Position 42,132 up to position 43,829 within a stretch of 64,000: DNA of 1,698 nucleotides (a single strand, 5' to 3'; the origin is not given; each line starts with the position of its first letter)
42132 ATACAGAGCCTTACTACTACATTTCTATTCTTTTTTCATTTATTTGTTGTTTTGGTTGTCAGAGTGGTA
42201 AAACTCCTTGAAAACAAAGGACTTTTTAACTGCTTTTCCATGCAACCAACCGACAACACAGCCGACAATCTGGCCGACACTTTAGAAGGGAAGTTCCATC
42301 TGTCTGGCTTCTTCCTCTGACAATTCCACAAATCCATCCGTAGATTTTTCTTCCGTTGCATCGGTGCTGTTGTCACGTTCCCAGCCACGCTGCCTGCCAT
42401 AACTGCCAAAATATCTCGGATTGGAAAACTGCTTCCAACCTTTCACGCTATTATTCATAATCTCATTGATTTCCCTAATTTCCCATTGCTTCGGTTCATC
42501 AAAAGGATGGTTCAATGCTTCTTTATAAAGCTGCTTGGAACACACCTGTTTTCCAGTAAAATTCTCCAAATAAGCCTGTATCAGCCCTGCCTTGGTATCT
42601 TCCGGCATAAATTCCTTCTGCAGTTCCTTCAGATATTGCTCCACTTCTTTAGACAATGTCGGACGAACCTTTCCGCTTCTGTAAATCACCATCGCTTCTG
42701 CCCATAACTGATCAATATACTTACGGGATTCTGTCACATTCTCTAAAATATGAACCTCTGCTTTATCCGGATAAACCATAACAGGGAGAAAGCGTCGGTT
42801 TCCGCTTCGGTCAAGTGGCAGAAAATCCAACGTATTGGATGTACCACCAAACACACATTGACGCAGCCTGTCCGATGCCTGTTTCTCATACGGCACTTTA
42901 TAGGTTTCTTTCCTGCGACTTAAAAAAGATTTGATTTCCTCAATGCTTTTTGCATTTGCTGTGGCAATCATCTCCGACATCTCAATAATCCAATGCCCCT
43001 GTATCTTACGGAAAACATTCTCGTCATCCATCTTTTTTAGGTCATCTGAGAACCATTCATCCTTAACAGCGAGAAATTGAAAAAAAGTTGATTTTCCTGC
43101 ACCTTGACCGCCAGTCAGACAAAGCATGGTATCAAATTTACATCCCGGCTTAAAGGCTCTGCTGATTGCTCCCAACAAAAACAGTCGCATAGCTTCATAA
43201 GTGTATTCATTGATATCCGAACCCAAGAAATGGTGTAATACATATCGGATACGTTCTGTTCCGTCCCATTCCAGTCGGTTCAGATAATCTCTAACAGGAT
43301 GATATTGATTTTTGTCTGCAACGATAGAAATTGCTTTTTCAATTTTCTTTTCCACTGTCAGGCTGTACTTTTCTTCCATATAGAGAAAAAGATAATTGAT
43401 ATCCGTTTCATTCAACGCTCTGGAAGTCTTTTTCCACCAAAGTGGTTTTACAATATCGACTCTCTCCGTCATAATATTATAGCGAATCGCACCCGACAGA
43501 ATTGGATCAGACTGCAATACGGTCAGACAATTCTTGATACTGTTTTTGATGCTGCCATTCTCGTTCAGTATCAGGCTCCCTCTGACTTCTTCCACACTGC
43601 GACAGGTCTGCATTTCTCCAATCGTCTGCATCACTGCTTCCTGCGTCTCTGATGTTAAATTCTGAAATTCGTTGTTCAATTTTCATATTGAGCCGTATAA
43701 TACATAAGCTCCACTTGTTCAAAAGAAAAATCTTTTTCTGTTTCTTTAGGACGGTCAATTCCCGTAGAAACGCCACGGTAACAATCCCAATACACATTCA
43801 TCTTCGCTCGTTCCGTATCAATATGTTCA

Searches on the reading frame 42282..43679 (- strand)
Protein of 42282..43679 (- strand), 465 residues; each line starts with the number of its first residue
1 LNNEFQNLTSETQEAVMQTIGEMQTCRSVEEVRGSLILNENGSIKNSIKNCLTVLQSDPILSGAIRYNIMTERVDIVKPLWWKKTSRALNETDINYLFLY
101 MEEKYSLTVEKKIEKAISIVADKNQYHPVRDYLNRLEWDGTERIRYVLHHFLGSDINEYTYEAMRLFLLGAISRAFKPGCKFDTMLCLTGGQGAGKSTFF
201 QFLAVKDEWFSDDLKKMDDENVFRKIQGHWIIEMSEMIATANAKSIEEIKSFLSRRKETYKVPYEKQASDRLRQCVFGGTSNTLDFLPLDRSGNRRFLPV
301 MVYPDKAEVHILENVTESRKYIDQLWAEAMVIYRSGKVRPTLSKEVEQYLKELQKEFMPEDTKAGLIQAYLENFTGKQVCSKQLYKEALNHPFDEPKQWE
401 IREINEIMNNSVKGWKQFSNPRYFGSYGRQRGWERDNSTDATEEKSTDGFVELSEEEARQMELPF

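Call 8: search_protein_families(library=pfam, proteins=[window:42282-43679:-], max_evalue=0.01)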
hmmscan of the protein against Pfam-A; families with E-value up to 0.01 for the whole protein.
window:42282-43679:- (465 aa): 2 families
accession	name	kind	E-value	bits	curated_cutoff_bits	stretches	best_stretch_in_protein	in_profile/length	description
PF05272.17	VapE-like_dom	-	4.9e-71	239.1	25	1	133-358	1-216/217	Virulence-associated protein E-like domain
PF19263.5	DUF5906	-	6.6e-07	30.4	27.6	1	188-296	1-114/114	Family of unknown function (DUF5906)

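Call 28: search_protein_families(library=padloc, proteins=[window:42282-43679:-], max_evalue=0.01)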
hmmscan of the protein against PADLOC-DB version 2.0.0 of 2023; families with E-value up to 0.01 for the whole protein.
window:42282-43679:- (465 aa): 1 family
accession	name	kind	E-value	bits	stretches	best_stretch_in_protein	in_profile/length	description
PDLC03878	NsnB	-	7.5e-05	20.6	1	181-357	19-186/345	-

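Call 38: find_encoding_contigs(protein=window:42282-43631:-, flank=6000, max_places=10)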
Protein window:42282-43631:- (449 aa): 2 contigs read that carry it; 1 place shown.
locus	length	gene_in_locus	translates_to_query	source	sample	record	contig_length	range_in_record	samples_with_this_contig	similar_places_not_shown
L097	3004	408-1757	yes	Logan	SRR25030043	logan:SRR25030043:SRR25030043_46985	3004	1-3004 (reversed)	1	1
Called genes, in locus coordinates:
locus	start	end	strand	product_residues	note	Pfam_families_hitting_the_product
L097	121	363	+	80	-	-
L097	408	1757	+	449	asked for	PF05272:VapE-like_dom, PF19263:DUF5906 (weak)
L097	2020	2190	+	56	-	-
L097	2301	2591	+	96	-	-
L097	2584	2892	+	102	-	-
